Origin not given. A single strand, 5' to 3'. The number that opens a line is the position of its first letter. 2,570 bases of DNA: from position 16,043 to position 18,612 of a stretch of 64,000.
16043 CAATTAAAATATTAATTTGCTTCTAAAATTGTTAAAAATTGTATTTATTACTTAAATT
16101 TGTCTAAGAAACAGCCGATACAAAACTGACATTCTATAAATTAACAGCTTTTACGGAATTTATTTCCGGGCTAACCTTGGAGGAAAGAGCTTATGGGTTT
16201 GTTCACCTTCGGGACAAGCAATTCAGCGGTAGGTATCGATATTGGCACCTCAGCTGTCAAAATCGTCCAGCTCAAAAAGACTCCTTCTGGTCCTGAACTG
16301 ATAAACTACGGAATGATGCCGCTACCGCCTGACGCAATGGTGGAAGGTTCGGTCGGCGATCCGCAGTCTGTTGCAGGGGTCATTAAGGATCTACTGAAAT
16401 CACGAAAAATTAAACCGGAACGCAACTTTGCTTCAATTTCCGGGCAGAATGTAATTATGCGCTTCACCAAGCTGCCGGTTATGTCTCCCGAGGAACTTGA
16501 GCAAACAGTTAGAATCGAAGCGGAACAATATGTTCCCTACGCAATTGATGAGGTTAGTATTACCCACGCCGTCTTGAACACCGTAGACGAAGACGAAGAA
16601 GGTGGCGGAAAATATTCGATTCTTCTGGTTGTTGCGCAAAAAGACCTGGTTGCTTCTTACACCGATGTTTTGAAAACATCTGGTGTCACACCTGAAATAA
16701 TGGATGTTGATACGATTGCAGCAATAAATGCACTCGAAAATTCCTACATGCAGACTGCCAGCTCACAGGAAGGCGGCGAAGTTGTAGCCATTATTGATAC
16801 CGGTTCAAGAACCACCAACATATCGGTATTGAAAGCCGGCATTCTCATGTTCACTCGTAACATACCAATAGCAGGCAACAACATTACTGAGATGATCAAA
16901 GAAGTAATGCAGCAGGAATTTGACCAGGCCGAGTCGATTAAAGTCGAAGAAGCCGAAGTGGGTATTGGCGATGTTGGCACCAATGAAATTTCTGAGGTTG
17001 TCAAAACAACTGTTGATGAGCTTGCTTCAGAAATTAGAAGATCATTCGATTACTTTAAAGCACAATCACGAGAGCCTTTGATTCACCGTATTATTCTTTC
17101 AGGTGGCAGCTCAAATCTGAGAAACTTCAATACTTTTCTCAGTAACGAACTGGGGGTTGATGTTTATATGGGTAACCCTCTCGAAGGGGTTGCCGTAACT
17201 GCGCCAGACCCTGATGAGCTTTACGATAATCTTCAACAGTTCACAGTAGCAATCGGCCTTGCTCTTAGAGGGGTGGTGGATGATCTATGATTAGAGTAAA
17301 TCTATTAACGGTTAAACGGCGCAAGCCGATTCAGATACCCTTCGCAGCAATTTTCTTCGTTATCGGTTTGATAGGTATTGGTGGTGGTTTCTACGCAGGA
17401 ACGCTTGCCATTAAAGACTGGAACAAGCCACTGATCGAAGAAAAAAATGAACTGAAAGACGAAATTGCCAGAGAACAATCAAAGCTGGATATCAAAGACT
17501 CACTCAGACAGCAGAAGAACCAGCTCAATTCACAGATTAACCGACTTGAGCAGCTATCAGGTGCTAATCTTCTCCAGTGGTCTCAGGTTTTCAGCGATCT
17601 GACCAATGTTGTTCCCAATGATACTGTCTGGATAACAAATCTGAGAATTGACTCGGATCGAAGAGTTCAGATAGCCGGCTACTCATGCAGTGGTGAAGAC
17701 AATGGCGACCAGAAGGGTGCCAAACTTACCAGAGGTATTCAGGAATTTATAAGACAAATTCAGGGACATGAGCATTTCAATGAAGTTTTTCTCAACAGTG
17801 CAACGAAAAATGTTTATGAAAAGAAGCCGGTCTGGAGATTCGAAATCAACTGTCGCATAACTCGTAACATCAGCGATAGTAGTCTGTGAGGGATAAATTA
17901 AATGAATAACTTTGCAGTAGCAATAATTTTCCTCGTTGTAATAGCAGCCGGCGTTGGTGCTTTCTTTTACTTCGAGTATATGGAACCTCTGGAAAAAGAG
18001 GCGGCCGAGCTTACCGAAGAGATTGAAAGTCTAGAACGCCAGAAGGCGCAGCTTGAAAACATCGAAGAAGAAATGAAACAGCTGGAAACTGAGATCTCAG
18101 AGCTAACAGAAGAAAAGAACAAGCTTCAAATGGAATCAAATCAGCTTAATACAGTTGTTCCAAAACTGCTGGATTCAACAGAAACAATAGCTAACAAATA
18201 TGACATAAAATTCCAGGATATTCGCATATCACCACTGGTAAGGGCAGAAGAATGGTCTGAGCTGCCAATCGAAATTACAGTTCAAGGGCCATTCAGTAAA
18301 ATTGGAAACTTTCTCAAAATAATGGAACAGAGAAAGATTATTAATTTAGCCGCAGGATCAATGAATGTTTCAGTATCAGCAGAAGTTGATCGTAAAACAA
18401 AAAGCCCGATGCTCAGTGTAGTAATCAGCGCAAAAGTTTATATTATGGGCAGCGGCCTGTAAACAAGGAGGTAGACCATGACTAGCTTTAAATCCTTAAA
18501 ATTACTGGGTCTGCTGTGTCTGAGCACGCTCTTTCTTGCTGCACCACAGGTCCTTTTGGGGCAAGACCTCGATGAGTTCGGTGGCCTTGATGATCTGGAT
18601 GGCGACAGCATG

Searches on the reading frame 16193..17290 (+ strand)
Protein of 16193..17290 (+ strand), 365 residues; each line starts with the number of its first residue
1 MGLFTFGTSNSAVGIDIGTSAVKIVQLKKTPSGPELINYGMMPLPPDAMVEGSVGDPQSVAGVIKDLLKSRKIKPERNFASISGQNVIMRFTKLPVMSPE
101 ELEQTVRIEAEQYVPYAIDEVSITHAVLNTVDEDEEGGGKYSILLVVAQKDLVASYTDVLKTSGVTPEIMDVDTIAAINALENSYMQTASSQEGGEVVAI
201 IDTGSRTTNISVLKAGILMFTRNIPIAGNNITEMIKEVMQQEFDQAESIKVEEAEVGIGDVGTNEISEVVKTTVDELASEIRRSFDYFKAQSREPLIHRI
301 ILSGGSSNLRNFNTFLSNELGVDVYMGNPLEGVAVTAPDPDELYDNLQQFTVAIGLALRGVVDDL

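Call 6: search_protein_families(library=pfam, proteins=[window:16193-17290:+])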
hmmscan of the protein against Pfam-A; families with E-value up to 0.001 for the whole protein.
window:16193-17290:+ (365 aa): 5 families
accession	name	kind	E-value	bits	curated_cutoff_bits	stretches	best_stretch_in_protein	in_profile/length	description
PF11104.14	PilM_2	-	2.3e-63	214.7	27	1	14-360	1-339/340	Type IV pilus assembly protein PilM;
PF14450.12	FtsA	-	9.5e-19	68.4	31.8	1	199-330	1-113/127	Cell division protein FtsA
PF06723.19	MreB_Mbl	-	5e-12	45.7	27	2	261-334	237-312/327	MreB/Mbl protein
PF00022.25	Actin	-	3.8e-05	22.9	27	0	269-326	298-355/410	Actin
PF06277.17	EutA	-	0.00057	19.3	27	0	189-283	136-233/475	Ethanolamine utilisation protein EutA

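Call 15: find_homologous_proteins(query=window:16193-17290:+, max_evalue=1e-20)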
Query window:16193-17290:+ (365 aa): 478 proteins with E <= 1e-20 among 6837 candidates; the best 120 are listed.
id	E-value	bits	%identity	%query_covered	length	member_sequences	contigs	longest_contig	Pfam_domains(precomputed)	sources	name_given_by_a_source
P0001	3.2e-214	728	92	100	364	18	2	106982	PF06723.20,PF14450.13,PF00022.26,PF11104.15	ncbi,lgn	ncbi:MAG: type IV pilus assembly protein PilM [Candidatus Rifleibacteriota bacterium]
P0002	1.3e-209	713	89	100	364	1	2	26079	PF06723.20,PF14450.13,PF11104.15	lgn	-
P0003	4.0e-209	712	90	100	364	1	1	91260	PF06723.20,PF14450.13,PF11104.15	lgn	-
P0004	5.2e-209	711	89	100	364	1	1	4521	PF06723.20,PF14450.13,PF00022.26,PF11104.15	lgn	-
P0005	5.7e-209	711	89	100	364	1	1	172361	PF06723.20,PF14450.13,PF00022.26,PF11104.15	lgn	-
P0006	1.3e-208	710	88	100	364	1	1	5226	PF06723.20,PF14450.13,PF00022.26,PF11104.15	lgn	-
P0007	5.6e-207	704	88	100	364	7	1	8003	PF06723.20,PF14450.13,PF00022.26,PF11104.15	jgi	-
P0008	7.8e-207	704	89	100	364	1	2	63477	PF06723.20,PF14450.13,PF11104.15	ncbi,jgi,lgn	-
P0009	6.3e-205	698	87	100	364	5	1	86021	PF06723.20,PF14450.13,PF11104.15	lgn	-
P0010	1.3e-204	697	88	100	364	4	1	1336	PF06723.20,PF14450.13,PF11104.15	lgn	-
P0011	4.9e-204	695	87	100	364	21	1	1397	PF06723.20,PF14450.13,PF11104.15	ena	-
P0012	9.8e-204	694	87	100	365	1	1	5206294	PF06723.20,PF14450.13,PF00022.26,PF11104.15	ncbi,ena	-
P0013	8.3e-202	687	88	100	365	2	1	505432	PF06723.20,PF14450.13,PF11104.15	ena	-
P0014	1.1e-201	687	87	100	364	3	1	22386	PF06723.20,PF14450.13,PF11104.15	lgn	-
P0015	2.3e-198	676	86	100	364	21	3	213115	PF06723.20,PF14450.13,PF11104.15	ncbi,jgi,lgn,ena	-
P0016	4.7e-198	675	85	100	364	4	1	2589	PF06723.20,PF14450.13,PF11104.15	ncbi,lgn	-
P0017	1.0e-197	674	86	100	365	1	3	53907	PF06723.20,PF14450.13,PF00022.26,PF11104.15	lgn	-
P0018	8.2e-189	645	83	100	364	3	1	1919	PF06723.20,PF14450.13,PF00022.26,PF11104.15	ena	-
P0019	2.1e-185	634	81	99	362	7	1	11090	PF06723.20,PF14450.13,PF11104.15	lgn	-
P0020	3.1e-185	633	80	100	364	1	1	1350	PF06723.20,PF14450.13,PF11104.15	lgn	-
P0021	5.4e-182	622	80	100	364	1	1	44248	PF06723.20,PF14450.13,PF11104.15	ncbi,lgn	-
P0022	1.2e-181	621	77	99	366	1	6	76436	PF25216.1,PF06723.20,PF14450.13,PF00022.26,PF11104.15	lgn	-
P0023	8.2e-181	618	80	99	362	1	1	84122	PF06723.20,PF14450.13,PF00022.26,PF11104.15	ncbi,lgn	ncbi:MAG: type IV pilus assembly protein PilM [Candidatus Ozemobacteraceae bacterium]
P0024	1.9e-180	617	80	99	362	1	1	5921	PF01869.27,PF06723.20,PF14450.13,PF00022.26,PF11104.15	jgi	jgi:type IV pilus assembly protein PilM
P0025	4.0e-180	616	80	99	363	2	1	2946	PF06723.20,PF14450.13,PF11104.15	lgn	-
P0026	2.1e-178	611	79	99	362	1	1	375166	PF06723.20,PF14450.13,PF11104.15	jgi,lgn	jgi:type IV pilus assembly protein PilM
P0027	2.6e-178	610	79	99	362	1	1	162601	PF06723.20,PF14450.13,PF00022.26,PF11104.15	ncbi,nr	ncbi:MAG: type IV pilus assembly protein PilM [Candidatus Riflebacteria bacterium]|nr:type IV pilus 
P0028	3.7e-177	606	77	99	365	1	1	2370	PF06723.20,PF14450.13,PF00022.26,PF11104.15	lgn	-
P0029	8.1e-177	605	79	99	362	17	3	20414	PF06723.20,PF14450.13,PF00022.26,PF11104.15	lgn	-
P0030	1.8e-176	604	79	99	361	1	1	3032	PF06723.20,PF14450.13,PF11104.15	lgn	-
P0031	6.8e-176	602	77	99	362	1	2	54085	PF06723.20,PF14450.13,PF11104.15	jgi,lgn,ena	-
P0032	9.8e-176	602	78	99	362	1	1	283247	PF06723.20,PF14450.13,PF00022.26,PF11104.15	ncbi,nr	ncbi:MAG: type IV pilus assembly protein PilM [Candidatus Riflebacteria bacterium]|nr:type IV pilus 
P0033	4.2e-175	600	78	99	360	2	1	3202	PF06723.20,PF14450.13,PF11104.15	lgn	-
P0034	5.1e-174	596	78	99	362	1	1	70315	PF06723.20,PF14450.13,PF00022.26,PF11104.15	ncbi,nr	ncbi:MAG: type IV pilus assembly protein PilM [Candidatus Riflebacteria bacterium]|nr:type IV pilus 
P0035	2.5e-173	594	76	99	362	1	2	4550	PF06723.20,PF14450.13,PF11104.15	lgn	-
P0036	3.4e-173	593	77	99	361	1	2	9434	PF06723.20,PF14450.13,PF11104.15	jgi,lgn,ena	-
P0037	3.6e-173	593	77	99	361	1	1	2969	PF06723.20,PF14450.13,PF11104.15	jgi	-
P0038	4.8e-172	590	75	99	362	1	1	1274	PF06723.20,PF14450.13,PF11104.15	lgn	-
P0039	5.9e-172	589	77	99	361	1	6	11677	PF06723.20,PF14450.13,PF11104.15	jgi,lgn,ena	-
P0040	1.1e-171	589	77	99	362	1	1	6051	PF06723.20,PF14450.13,PF00022.26,PF11104.15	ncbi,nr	ncbi:type IV pilus assembly protein PilM [bacterium]|nr:type IV pilus assembly protein PilM [bacteri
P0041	1.1e-171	588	77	99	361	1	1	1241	PF06723.20,PF14450.13,PF11104.15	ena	-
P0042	1.5e-171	588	77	99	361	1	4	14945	PF06723.20,PF14450.13,PF11104.15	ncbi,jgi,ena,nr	ncbi:hypothetical protein AUK22_10405 [bacterium CG2_30_54_10]|nr:MAG: hypothetical protein AUK22_10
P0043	5.2e-171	586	75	99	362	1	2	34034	PF06723.20,PF14450.13,PF00022.26,PF11104.15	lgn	-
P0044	1.3e-170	585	75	99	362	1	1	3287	PF06723.20,PF14450.13,PF11104.15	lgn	-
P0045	1.5e-170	585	74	100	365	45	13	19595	PF06723.20,PF14450.13,PF11104.15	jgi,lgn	jgi:type IV pilus assembly protein PilM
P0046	2.0e-170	584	75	99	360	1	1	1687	PF06723.20,PF14450.13,PF11104.15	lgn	-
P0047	4.4e-170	583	76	99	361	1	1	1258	PF06723.20,PF14450.13,PF11104.15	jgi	-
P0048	6.3e-170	583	76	99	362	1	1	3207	PF06723.20,PF14450.13,PF11104.15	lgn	-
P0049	1.5e-169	581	76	99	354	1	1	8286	PF06723.20,PF14450.13,PF00022.26,PF11104.15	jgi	-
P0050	1.1e-168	579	88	83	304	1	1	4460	PF06723.20,PF14450.13,PF11104.15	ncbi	ncbi:MAG: type IV pilus assembly protein PilM, partial [Candidatus Rifleibacteriota bacterium]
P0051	3.9e-168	577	75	100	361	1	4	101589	PF06723.20,PF14450.13,PF11104.15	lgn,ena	-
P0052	3.7e-166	570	75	99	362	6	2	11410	PF06723.20,PF14450.13,PF11104.15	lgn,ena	-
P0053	6.0e-166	570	76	100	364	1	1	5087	PF06723.20,PF14450.13,PF11104.15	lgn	-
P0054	7.7e-166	569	74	100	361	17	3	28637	PF06723.20,PF14450.13,PF11104.15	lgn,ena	-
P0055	1.0e-164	566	72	99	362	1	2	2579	PF06723.20,PF14450.13,PF11104.15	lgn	-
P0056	2.7e-164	564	72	100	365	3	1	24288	PF06723.20,PF14450.13,PF11104.15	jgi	jgi:type IV pilus assembly protein PilM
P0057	6.0e-164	563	74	99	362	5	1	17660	PF06723.20,PF14450.13,PF11104.15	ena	-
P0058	1.1e-163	562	73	100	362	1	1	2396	PF06723.20,PF14450.13,PF11104.15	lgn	-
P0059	5.0e-162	557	72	100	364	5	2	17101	PF06723.20,PF14450.13,PF11104.15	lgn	-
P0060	1.4e-161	555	72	100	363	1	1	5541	PF06723.20,PF14450.13,PF11104.15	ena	-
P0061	1.7e-160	552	71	100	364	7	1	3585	PF06723.20,PF14450.13,PF11104.15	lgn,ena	-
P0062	8.5e-159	546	73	99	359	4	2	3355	PF06723.20,PF14450.13,PF11104.15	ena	-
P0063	1.0e-158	546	72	100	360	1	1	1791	PF06723.20,PF14450.13,PF11104.15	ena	-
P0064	3.2e-157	541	71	99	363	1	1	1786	PF06723.20,PF14450.13,PF11104.15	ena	-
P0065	4.6e-156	537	71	99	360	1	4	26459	PF06723.20,PF14450.13,PF11104.15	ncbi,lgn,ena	-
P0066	2.3e-155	535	74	95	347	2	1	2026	PF06723.20,PF14450.13,PF11104.15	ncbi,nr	ncbi:MAG TPA: type IV pilus assembly protein PilM, partial [Candidatus Ozemobacteraceae bacterium]|n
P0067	9.7e-155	533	69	100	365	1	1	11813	PF06723.20,PF14450.13,PF11104.15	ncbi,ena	-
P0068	1.2e-154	532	71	98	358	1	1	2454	PF06723.20,PF14450.13,PF11104.15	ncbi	-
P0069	1.1e-152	526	69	99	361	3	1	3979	PF06723.20,PF14450.13,PF11104.15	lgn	-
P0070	9.9e-151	520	87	76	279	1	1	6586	PF14450.13,PF11104.15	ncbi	ncbi:MAG: type IV pilus assembly protein PilM, partial [Candidatus Riflebacteria bacterium]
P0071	8.9e-146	503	80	81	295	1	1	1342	PF06723.20,PF14450.13,PF11104.15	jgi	jgi:type IV pilus assembly protein PilM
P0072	5.3e-139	481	64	97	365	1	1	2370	PF06723.20,PF14450.13,PF11104.15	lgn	-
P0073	4.0e-138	478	63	96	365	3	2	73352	PF25216.1,PF06723.20,PF14450.13,PF11104.15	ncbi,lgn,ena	-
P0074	7.8e-116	405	65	80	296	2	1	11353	PF06723.20,PF14450.13,PF11104.15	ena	-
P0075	3.6e-114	399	86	59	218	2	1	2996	PF06723.20,PF14450.13,PF00022.26,PF11104.15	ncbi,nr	ncbi:MAG: pilus assembly protein PilM, partial [Candidatus Riflebacteria bacterium]|nr:pilus assembl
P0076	9.7e-109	382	50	99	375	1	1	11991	PF06723.20,PF14450.13,PF11104.15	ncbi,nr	ncbi:MAG: type IV pilus assembly protein PilM [Candidatus Riflebacteria bacterium]|nr:type IV pilus 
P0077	1.5e-108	381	48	99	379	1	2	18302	PF06723.20,PF14450.13,PF11104.15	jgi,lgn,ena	-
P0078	1.8e-108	381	49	100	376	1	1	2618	PF06723.20,PF14450.13,PF11104.15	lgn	-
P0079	2.6e-108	380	50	98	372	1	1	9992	PF06723.20,PF14450.13,PF11104.15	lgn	-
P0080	3.6e-108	380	54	98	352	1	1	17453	PF06723.20,PF14450.13,PF11104.15,PF08841.17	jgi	-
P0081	1.3e-107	378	50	100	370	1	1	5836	PF06723.20,PF14450.13,PF11104.15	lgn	-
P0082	3.3e-107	377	49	99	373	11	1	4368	PF06723.20,PF14450.13,PF11104.15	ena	-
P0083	4.0e-107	376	50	100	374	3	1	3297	PF06723.20,PF14450.13,PF11104.15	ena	-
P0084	4.3e-107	376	50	100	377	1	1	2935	PF06723.20,PF14450.13,PF11104.15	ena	-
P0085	9.2e-107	375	48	99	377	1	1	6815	PF06723.20,PF14450.13,PF11104.15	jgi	jgi:type IV pilus assembly protein PilM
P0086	2.9e-106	373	49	98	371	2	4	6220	PF06723.20,PF14450.13,PF11104.15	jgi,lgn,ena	-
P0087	3.1e-106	373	49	99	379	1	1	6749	PF06723.20,PF14450.13,PF11104.15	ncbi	-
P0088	3.8e-106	373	49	98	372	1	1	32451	PF06723.20,PF14450.13,PF11104.15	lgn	-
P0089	6.9e-106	372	50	100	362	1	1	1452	PF06723.20,PF14450.13,PF11104.15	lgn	-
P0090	2.6e-105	370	49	99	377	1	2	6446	PF06723.20,PF14450.13,PF11104.15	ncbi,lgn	-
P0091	3.4e-105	370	50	100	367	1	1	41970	PF14450.13,PF11104.15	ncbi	ncbi:type IV pilus assembly protein PilM [Candidatus Riflebacteria bacterium]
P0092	4.5e-105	370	48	99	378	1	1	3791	PF06723.20,PF14450.13,PF11104.15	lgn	-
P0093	5.2e-105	369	48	99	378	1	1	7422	PF06723.20,PF14450.13,PF11104.15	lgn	-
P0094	1.7e-104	368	48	98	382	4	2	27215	PF06723.20,PF14450.13,PF11104.15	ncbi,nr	ncbi:MAG: type IV pilus assembly protein PilM [Candidatus Riflebacteria bacterium]|nr:type IV pilus 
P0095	6.2e-104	366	50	98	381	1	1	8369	PF06723.20,PF14450.13,PF11104.15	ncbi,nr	ncbi:MAG: type IV pilus assembly protein PilM [Candidatus Riflebacteria bacterium]|nr:type IV pilus 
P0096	8.2e-104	365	79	60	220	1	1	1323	PF06723.20,PF14450.13,PF00022.26,PF11104.15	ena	-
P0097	3.4e-103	363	49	99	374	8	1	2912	PF06723.20,PF14450.13,PF11104.15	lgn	-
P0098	3.2e-102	360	48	98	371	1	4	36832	PF06723.20,PF14450.13,PF11104.15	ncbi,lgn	-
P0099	6.7e-102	359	49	99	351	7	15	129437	PF06723.20,PF14450.13,PF11104.15,PF06277.18,PF08841.17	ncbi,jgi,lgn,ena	-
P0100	2.3e-101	357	47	99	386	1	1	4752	PF06723.20,PF14450.13,PF11104.15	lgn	-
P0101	1.0e-100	355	50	99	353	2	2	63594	PF06723.20,PF14450.13,PF11104.15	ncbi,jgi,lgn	-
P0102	3.9e-100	353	50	99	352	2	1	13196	PF06723.20,PF14450.13,PF11104.15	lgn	-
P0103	5.0e-100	353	47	98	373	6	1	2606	PF06723.20,PF14450.13,PF11104.15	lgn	-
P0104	6.1e-100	353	50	99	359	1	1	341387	PF06723.20,PF14450.13,PF11104.15,PF06277.18,PF08841.17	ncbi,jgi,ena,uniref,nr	ncbi:MAG: hypothetical protein CVV64_03850 [Candidatus Wallbacteria bacterium HGW-Wallbacteria-1]|jg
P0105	7.8e-100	352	50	99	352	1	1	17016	PF06723.20,PF14450.13,PF11104.15,PF06277.18,PF08841.17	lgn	-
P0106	6.4e-99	349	47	98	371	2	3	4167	PF06723.20,PF14450.13,PF11104.15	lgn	-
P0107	1.3e-98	348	48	99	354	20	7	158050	PF06723.20,PF14450.13,PF11104.15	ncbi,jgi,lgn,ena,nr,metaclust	ncbi:MAG TPA: type IV pilus assembly protein PilM [Candidatus Wallbacteria bacterium]|nr:MAG: Compet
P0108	1.9e-98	348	48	99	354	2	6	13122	PF06723.20,PF14450.13,PF11104.15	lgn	-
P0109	2.7e-98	347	45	98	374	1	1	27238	PF06723.20,PF14450.13,PF11104.15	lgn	-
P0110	9.3e-98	345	46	99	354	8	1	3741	PF06723.20,PF14450.13,PF11104.15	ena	-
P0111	1.2e-97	345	47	99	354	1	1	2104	PF06723.20,PF14450.13,PF11104.15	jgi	jgi:type IV pilus assembly protein PilM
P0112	4.7e-96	340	68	67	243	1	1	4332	PF06723.20,PF14450.13,PF11104.15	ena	-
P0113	8.4e-95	336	47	98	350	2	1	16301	PF06723.20,PF14450.13,PF11104.15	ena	-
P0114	1.1e-94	335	48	99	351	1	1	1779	PF06723.20,PF14450.13,PF11104.15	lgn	-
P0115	1.4e-94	335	47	99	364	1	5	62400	PF06723.20,PF14450.13,PF11104.15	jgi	jgi:type IV pilus assembly protein PilM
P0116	5.5e-94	333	45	97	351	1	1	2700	PF06723.20,PF14450.13,PF11104.15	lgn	-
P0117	8.2e-94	333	46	98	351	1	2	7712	PF06723.20,PF14450.13,PF11104.15,PF08841.17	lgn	-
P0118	9.7e-94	332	46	99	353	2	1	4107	PF06723.20,PF14450.13,PF11104.15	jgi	jgi:type IV pilus assembly protein PilM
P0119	1.3e-92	329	46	99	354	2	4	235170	PF06723.20,PF14450.13,PF11104.15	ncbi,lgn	ncbi:MAG: type IV pilus assembly protein PilM [Candidatus Wallbacteria bacterium]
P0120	4.1e-92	327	46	99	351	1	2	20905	PF06723.20,PF14450.13,PF11104.15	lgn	-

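Call 17: find_related_loci(query=A1, collection=genome_contigs, flank=6000)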
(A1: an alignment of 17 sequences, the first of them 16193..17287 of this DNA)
Query A1 (365 aa) in genome_contigs; peptide patterns used: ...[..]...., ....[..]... (x = any residue, [..] = any of these).
160 stretches matched a pattern; 117 encode a relative of the query (tblastn E <= 1e-3); the best 80 are kept; 79 distinct loci.
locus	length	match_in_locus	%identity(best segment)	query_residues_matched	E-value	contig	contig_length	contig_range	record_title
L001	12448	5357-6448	92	1-364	0e+0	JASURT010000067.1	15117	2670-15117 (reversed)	MAG: Candidatus Ozemobacter sp. isolate DJKA78_ANT-KO_bin.22 scaffold_1013, whole genome shotgun sequence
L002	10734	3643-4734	88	1-364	0e+0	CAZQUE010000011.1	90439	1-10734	MAG TPA_asm: uncultured bacterium isolate SRP304446_co1_153 genome assembly, contig: NODE_134_length_90439_cov_12.225327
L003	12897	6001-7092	88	1-364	0e+0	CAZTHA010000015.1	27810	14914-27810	MAG TPA_asm: uncultured bacterium isolate binchicken_co108_60 genome assembly, contig: NODE_3479_length_27810_cov_5.2210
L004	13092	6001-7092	89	1-364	0e+0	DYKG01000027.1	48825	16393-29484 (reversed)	MAG TPA_asm: Candidatus Methylomirabilis sp. isolate SulCav_AS07-7_4_47_145 SulCav_AS07_7_601_length_48825_cov_82_126471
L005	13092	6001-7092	88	1-364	0e+0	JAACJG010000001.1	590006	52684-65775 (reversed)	MAG: Candidatus Rifleibacterium amylolyticum isolate CH46 Scaffold00, whole genome shotgun sequence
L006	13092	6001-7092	87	1-364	0e+0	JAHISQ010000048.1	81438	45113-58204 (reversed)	MAG: Candidatus Riflebacteria bacterium isolate MM_PC_MetaG.mb.182 MM_PC_MetaG.mb.182_k141_491659, whole genome shotgun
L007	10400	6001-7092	88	1-364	0e+0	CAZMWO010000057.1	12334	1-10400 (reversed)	MAG TPA_asm: uncultured bacterium isolate SRP192927_co6_749 genome assembly, contig: NODE_12720_length_12334_cov_3.91913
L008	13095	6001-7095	87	1-365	0e+0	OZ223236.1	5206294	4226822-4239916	MAG: Candidatus Ozemobacteraceae bacterium isolate 4ee0fdf2-fbb4-4151-bfa0-813162405533 genome assembly, chromosome: 2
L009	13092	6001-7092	87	1-364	0e+0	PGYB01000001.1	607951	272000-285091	MAG: Candidatus Riflebacteria bacterium HGW-Riflebacteria-1 bjp_ig2103_scaffold_3, whole genome shotgun sequence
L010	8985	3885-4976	87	1-364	0e+0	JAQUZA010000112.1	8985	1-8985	MAG: Candidatus Riflebacteria bacterium isolate STD2_25 NODE_31322_length_8985_cov_3.251637_Sandtown_D2, whole genome sh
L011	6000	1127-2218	86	1-364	0e+0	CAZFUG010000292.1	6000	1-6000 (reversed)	MAG TPA_asm: uncultured bacterium isolate binchicken_co115_14 genome assembly, contig: NODE_18752_length_6000_cov_4.4385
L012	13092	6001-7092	86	1-364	0e+0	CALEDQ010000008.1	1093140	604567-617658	MAG TPA_asm: uncultured bacterium isolate SRR3330203_bin.17_CONCOCT_v1.1_MAG genome assembly, contig: ERZ724088.1, whole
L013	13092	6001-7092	86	1-364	0e+0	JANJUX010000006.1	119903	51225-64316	MAG: Candidatus Riflebacteria bacterium isolate RXS2_metabat.bin.35 RXS2_k141_43193, whole genome shotgun sequence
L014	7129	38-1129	85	1-364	0e+0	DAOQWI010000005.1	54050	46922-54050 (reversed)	MAG TPA_asm: Candidatus Ozemobacteraceae bacterium isolate AMR_MDS_1066 NODE_642_length_54050_cov_7.008316, whole genome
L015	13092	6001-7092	84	1-364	0e+0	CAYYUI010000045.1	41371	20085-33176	MAG TPA_asm: uncultured bacterium isolate SRP192927_co1_848 genome assembly, contig: NODE_1411_length_41371_cov_10.34933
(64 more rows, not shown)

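Call 20: search_protein_families(library=ncbifam, proteins=[window:16193-17290:+], max_evalue=0.001)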
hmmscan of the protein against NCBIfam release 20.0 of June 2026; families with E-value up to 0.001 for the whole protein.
window:16193-17290:+ (365 aa): 11 families
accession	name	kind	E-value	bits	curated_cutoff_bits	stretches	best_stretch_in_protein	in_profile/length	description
TIGR01175.1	pilM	subfamily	1.1e-73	248.2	133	1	10-361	3-348/348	type IV pilus assembly protein PilM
NF045709.1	Amuc_1101_fam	equivalog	4e-53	181.2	650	1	9-361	4-350/608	Amuc_1101 family PilM-like pilus complex protein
TIGR01174.1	ftsA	equivalog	1.7e-15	57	175.85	1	143-256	150-256/371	cell division protein FtsA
NF011660.0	PRK15080.1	equivalog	5.9e-12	45.4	182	1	199-326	144-257/277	ethanolamine utilization protein EutJ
TIGR00904.1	mreB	subfamily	1.6e-11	43.9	365.75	1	262-345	245-330/334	MreB/Mrl family cell shape determining protein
NF010539.0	PRK13927.1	subfamily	1.1e-10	41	293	2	261-338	244-323/339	rod shape-determining protein MreB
TIGR02529.1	EutJ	subfamily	3.5e-09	36.5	152.1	1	198-327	110-225/239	ethanolamine utilization protein EutJ family protein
NF010540.1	PRK13929.1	exception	5.6e-08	32.2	515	1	262-337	243-320/334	rod-share determining protein MreBH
NF007009.0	PRK09472.1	equivalog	3.2e-07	29.8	409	1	12-254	10-262/420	cell division protein FtsA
NF053558.1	BeeR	equivalog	0.00036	19.6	530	0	264-326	252-314/349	BeeR family actin-like protein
NF040964.1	MamK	subfamily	0.00038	19.6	400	0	260-320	234-293/335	MamK family actin-like protein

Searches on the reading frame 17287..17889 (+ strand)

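Call 6: search_protein_families(library=pfam, proteins=[window:17287-17889:+])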
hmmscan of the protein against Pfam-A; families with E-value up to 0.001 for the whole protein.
window:17287-17889:+ (200 aa): 1 family
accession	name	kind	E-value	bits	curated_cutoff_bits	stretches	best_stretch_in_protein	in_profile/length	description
PF05137.18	PilN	-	2.2e-12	47.3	22.8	2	151-191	38-78/78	Fimbrial assembly protein (PilN)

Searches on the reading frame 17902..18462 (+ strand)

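Call 6: search_protein_families(library=pfam, proteins=[window:17902-18462:+])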
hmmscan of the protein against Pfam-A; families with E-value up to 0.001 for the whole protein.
window:17902-18462:+ (186 aa): 7 families
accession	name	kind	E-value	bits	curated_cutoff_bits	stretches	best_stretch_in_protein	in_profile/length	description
PF04350.18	PilO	-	2.8e-12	47.5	22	1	30-180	4-141/145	Pilus assembly protein, PilO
PF13851.11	GAS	-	1.8e-05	24.6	32.3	1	27-96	63-132/200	Growth-arrest specific micro-tubule binding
PF06785.16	UPF0242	-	6.4e-05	23.5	33.5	1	31-99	79-148/194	Uncharacterised protein family (UPF0242) N-terminus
PF17561.7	TssO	-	0.00012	22.8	29.2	1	3-80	10-86/148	Type VI secretion system, TssO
PF17675.6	APG6_N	-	0.00031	21.6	45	1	27-102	55-127/132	Apg6 coiled-coil region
PF21773.2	ODAD1_CC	-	0.00045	19.8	27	1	27-101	200-275/287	ODAD1 central coiled coil region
PF00038.26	Filament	-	0.00053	20.2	40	1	23-99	16-97/313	Intermediate filament protein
